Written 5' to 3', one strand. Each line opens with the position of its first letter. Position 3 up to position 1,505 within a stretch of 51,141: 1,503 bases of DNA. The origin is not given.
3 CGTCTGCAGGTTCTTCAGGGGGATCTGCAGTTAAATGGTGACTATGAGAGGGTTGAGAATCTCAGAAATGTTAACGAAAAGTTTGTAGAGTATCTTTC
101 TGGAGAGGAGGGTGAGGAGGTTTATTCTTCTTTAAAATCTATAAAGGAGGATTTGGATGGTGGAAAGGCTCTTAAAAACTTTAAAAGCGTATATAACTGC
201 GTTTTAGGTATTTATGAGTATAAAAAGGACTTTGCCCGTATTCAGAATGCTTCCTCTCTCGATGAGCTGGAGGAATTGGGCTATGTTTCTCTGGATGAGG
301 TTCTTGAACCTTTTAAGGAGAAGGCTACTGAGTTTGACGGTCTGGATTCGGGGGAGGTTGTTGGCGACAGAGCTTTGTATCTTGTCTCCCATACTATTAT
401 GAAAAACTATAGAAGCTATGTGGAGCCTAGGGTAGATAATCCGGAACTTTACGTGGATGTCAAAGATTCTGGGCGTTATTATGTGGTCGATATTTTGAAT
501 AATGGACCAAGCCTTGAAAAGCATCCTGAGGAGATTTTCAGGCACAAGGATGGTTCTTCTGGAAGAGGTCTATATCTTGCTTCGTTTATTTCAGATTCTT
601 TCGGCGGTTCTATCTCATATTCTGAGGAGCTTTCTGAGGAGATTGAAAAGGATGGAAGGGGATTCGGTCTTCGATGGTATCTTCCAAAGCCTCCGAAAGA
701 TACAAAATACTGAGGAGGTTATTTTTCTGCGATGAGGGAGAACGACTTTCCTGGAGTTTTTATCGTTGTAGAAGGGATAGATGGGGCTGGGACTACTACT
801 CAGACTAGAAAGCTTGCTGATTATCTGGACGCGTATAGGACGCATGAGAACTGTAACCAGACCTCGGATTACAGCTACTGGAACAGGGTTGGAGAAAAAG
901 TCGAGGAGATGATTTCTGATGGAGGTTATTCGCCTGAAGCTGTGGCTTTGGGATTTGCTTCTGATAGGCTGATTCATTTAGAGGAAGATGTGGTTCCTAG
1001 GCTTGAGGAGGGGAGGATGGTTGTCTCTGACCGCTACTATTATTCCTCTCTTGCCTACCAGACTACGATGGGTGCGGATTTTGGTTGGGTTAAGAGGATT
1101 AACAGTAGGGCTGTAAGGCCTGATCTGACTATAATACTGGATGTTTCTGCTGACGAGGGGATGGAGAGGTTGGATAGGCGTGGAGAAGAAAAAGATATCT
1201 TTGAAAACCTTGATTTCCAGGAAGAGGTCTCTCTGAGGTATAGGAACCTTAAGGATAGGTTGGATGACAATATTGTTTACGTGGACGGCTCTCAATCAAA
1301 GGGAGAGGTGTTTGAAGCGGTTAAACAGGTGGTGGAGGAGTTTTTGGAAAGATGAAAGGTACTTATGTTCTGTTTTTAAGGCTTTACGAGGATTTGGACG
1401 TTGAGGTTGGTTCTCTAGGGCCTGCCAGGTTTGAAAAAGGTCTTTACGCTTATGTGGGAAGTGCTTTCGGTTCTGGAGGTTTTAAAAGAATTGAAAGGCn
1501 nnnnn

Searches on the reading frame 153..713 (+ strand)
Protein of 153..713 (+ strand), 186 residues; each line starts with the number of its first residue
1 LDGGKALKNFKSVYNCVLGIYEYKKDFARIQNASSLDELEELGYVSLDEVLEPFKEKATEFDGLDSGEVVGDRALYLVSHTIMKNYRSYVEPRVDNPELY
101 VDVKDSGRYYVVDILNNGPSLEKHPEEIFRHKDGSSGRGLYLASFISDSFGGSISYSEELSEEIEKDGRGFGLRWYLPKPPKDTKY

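Call 29: search_protein_families(library=pfam, proteins=[window:153-713:+], max_evalue=0.001)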
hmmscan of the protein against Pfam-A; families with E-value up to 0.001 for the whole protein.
window:153-713:+ (186 aa): 1 family
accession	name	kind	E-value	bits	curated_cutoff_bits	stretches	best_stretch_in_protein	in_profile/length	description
PF02518.31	HATPase_c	-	0.00025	21.9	26.4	1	95-179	23-109/111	Histidine kinase-, DNA gyrase B-, and HSP90-like ATPase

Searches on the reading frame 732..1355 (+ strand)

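Call 29: search_protein_families(library=pfam, proteins=[window:732-1355:+], max_evalue=0.001)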
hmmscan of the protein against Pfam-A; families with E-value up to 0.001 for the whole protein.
window:732-1355:+ (207 aa): 3 families
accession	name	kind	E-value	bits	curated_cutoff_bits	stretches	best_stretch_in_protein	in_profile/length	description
PF02223.23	Thymidylate_kin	-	3.3e-39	134.9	27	1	13-196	1-184/185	Thymidylate kinase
PF01712.25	dNK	-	2.4e-05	24.6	27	1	11-205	1-202/203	Deoxynucleoside kinase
PF13238.12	AAA_18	-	0.00066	20.6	29.4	0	11-161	1-123/128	AAA domain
